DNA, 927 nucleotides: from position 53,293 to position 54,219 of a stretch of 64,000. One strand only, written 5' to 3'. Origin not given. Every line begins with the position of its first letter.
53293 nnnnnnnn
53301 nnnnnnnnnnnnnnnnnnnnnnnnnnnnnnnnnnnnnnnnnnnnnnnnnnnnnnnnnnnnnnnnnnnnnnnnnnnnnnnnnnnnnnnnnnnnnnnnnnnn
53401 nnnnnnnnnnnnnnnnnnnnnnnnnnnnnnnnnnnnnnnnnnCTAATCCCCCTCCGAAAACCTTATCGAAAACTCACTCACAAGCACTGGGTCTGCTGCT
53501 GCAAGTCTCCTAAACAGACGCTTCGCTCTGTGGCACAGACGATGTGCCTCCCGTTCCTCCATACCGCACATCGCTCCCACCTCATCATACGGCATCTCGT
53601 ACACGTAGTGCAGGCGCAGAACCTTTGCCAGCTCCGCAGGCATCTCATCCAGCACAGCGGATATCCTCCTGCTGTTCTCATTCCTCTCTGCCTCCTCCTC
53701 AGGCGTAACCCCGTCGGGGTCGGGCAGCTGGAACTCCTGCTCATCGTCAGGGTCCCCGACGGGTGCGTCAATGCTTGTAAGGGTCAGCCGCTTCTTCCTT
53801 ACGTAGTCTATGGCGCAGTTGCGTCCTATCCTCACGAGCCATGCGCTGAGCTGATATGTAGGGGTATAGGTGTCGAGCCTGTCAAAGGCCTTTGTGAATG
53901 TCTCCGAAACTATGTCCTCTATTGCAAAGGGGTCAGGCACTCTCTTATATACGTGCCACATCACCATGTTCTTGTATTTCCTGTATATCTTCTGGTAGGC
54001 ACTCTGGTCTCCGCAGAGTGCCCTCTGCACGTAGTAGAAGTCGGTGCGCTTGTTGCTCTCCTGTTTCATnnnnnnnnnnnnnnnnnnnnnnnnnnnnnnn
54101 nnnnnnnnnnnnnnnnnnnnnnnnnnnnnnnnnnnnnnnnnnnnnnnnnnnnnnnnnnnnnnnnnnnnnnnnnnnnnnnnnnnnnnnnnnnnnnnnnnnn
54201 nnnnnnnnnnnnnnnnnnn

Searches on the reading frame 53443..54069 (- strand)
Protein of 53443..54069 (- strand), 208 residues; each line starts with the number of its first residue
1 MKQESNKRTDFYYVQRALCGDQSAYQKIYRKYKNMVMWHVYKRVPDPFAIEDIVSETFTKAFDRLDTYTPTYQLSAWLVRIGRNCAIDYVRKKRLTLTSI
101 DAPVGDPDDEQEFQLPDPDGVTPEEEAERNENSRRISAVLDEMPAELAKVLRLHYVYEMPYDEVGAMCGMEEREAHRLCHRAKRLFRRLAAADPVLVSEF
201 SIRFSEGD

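Call 80: search_protein_families(library=phrogs, proteins=[window:53443-54069:-], max_evalue=0.00001)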
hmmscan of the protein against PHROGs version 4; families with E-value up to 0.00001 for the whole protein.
window:53443-54069:- (208 aa): 1 family
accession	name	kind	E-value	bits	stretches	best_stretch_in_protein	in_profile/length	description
phrog_1740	-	transcription regulation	2e-25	90.3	1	15-187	48-213/567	RNA polymerase sigma factor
